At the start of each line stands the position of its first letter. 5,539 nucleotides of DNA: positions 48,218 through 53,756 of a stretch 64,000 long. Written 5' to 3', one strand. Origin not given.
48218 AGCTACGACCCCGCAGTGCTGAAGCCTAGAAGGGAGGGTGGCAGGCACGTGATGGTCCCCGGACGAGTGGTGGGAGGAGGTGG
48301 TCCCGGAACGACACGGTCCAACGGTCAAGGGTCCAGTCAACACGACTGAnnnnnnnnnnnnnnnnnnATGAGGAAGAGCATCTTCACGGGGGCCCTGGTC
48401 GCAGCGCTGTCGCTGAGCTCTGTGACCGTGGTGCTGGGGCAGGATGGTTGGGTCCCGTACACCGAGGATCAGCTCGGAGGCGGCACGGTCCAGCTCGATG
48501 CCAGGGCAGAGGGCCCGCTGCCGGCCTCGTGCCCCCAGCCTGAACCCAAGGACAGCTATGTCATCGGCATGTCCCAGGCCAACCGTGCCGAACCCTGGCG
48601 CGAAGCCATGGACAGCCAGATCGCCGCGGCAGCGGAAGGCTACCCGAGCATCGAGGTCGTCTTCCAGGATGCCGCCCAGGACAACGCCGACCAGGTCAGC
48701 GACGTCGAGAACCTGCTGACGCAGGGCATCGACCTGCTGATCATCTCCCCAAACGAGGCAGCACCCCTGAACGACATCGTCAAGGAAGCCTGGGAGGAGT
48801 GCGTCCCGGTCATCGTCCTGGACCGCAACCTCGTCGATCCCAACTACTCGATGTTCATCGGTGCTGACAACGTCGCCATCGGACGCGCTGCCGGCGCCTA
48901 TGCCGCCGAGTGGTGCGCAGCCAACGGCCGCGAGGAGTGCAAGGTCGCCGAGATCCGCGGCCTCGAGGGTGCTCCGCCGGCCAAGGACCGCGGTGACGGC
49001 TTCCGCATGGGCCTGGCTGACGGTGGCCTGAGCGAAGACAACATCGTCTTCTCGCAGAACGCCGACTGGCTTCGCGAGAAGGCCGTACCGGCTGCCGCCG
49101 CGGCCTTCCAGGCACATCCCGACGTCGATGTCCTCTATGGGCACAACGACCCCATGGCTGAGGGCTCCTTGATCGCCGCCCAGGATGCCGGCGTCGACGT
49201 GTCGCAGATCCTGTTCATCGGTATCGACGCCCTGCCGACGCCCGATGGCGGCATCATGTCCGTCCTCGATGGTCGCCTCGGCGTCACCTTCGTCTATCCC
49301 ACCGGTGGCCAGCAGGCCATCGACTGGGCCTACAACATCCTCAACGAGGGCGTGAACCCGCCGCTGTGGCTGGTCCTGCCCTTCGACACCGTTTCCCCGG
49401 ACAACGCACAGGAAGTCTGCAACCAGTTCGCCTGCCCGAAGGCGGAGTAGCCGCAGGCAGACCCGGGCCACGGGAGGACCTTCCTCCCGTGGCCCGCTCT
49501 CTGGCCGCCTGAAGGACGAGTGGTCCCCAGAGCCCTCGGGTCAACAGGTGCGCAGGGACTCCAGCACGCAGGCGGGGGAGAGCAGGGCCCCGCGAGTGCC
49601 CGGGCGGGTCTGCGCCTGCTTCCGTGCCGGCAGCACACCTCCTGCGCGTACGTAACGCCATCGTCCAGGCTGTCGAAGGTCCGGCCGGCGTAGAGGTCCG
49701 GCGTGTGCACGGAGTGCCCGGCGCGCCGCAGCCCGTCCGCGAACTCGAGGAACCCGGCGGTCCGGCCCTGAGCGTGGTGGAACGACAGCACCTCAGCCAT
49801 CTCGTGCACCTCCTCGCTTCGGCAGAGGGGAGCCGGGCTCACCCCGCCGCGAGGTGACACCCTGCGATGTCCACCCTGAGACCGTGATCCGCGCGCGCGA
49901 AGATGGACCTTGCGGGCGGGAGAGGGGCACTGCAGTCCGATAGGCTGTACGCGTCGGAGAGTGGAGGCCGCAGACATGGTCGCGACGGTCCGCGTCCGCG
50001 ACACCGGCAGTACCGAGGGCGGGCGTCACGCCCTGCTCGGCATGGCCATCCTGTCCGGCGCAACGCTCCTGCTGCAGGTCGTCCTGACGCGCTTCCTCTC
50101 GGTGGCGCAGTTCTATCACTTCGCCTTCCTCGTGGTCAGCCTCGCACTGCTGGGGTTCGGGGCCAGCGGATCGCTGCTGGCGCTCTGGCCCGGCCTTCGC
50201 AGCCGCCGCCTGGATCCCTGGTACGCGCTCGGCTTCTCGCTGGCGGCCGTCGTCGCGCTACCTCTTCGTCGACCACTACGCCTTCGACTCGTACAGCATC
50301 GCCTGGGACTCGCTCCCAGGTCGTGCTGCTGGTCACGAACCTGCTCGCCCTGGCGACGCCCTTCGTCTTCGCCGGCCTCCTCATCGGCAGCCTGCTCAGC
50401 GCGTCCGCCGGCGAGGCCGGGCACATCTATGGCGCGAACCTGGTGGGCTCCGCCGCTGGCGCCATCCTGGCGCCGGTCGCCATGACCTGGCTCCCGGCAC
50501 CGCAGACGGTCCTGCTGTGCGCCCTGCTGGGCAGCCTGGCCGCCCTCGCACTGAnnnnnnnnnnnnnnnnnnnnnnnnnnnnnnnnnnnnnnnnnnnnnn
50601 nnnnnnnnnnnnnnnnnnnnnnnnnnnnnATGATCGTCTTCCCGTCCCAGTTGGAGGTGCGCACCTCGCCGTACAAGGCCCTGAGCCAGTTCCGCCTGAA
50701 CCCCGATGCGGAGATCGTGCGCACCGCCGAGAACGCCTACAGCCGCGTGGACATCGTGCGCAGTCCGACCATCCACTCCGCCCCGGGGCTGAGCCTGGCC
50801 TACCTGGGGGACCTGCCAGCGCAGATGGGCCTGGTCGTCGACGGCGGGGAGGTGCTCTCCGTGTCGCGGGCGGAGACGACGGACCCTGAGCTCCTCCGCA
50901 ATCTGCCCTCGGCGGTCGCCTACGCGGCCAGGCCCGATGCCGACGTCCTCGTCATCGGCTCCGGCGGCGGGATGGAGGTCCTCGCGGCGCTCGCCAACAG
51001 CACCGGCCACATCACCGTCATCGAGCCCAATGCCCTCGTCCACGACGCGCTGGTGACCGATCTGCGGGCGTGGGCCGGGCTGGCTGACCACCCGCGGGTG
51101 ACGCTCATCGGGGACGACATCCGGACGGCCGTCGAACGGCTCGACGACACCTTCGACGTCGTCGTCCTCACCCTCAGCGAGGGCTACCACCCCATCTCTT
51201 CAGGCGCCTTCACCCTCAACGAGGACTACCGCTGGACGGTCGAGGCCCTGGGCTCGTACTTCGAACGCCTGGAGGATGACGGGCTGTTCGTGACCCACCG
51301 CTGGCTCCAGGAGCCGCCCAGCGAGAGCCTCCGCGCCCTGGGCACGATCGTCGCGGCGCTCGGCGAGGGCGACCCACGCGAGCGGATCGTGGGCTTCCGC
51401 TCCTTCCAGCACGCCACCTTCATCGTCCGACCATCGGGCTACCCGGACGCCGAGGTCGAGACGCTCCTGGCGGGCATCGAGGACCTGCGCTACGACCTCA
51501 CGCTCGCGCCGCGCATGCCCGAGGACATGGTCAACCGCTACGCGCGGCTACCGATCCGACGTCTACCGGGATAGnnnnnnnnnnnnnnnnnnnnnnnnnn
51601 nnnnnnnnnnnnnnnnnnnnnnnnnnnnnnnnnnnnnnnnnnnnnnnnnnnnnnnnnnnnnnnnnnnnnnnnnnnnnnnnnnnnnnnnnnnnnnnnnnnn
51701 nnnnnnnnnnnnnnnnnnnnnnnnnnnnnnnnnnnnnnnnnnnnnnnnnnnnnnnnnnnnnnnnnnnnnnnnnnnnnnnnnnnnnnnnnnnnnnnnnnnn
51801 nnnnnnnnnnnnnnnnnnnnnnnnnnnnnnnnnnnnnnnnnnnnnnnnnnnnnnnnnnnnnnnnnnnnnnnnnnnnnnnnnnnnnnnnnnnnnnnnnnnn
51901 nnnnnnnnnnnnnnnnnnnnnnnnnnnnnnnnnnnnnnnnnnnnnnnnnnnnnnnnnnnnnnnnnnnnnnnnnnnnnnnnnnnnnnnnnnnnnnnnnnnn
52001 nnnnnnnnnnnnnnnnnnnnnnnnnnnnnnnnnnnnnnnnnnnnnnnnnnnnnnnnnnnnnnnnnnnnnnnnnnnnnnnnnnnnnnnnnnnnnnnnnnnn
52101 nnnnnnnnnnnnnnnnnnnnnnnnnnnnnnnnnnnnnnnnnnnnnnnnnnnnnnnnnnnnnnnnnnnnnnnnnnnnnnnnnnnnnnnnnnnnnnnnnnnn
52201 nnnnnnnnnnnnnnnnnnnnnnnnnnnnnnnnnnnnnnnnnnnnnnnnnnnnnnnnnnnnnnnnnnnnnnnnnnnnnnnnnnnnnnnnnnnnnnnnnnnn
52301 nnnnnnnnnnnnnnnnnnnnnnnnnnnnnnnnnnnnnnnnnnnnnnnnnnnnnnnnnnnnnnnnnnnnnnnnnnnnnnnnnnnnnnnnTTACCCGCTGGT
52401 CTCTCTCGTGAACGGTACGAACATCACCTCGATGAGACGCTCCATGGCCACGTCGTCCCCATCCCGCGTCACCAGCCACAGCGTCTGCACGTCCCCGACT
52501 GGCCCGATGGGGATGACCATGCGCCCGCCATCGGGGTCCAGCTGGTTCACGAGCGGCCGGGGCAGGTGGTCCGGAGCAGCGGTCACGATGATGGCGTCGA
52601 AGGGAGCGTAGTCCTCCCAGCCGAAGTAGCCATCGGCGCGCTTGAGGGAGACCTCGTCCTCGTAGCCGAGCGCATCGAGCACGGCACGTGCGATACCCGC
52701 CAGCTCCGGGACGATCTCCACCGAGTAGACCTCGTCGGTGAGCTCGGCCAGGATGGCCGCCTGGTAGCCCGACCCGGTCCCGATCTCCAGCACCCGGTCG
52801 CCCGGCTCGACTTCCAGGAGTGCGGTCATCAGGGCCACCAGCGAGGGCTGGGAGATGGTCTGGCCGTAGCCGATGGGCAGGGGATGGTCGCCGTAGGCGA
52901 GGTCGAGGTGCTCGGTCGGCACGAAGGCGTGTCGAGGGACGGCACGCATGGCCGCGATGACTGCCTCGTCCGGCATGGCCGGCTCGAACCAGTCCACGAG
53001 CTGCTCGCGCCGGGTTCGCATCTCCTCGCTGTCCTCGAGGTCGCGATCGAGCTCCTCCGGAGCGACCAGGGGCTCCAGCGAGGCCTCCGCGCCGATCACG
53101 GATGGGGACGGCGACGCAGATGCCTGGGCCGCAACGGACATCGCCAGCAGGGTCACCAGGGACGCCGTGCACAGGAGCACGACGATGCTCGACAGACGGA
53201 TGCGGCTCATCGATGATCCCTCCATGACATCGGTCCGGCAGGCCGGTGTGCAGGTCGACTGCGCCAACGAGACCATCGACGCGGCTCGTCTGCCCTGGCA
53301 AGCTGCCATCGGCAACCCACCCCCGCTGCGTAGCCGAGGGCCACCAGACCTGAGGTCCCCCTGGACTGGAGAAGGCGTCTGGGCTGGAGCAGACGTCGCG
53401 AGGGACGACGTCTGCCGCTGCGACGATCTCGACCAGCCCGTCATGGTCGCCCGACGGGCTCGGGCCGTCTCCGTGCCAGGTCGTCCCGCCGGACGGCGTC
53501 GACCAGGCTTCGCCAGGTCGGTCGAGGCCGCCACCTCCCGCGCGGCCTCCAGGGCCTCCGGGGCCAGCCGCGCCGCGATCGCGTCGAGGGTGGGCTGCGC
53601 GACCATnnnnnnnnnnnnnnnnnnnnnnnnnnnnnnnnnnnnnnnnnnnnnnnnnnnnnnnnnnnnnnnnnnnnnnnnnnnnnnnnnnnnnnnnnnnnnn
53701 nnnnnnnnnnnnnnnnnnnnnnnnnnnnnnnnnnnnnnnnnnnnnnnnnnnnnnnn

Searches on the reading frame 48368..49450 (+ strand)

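Call 66: search_protein_families(library=pfam, proteins=[window:48368-49450:+], max_evalue=0.001)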
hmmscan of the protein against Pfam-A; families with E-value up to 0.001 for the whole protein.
window:48368-49450:+ (360 aa): 2 families
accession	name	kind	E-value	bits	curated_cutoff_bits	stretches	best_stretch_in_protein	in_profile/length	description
PF13407.12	Peripla_BP_4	-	8.2e-39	134.1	35.1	1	66-323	1-252/258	Periplasmic binding protein domain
PF00532.27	Peripla_BP_1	-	9.4e-14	52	22.2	1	73-285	11-216/281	Periplasmic binding proteins and sugar binding domain of LacI family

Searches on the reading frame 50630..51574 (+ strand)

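Call 66: search_protein_families(library=pfam, proteins=[window:50630-51574:+], max_evalue=0.001)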
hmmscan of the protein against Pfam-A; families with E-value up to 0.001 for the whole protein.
window:50630-51574:+ (314 aa): 1 family
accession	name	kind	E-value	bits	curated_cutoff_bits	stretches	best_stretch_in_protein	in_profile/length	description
PF01564.23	Spermine_synth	-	0.00087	19.3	22.9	0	103-222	19-130/186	Spermine/spermidine synthase domain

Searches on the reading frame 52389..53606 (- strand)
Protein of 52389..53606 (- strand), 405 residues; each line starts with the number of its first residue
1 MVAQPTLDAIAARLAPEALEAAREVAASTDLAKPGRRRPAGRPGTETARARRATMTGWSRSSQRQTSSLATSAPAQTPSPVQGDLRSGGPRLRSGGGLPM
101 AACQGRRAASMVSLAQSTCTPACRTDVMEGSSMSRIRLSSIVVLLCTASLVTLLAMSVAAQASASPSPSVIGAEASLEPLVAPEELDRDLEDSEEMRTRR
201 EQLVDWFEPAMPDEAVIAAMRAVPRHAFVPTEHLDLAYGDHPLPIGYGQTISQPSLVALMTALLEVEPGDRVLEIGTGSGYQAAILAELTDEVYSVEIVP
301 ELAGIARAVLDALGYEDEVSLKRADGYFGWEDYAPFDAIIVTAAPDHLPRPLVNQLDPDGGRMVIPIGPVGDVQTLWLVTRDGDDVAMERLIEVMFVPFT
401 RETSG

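Call 66: search_protein_families(library=pfam, proteins=[window:52389-53606:-], max_evalue=0.001)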
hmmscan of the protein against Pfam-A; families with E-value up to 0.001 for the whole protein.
window:52389-53606:- (405 aa): 7 families
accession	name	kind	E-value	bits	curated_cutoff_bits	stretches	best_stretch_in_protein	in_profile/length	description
PF01135.25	PCMT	-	7.9e-58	196.1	20.3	1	213-402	18-208/210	Protein-L-isoaspartate(D-aspartate) O-methyltransferase (PCMT)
PF13649.12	Methyltransf_25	-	1.2e-05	26.3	27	1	272-351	1-80/97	Methyltransferase domain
PF00398.26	RrnaAD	-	2.2e-05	24.1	24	1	262-311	24-73/263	Ribosomal RNA adenine dimethylase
PF13489.12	Methyltransf_23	-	5.3e-05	23.5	27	1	265-352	19-98/164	Methyltransferase domain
PF02353.26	CMAS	-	8.3e-05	22.5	27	1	257-347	51-139/273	Mycolic acid cyclopropane synthetase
PF08241.18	Methyltransf_11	-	0.00032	21.7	21.2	1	273-351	1-76/95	Methyltransferase domain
PF13847.12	Methyltransf_31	-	0.0004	20.5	27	1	268-350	3-89/145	Methyltransferase domain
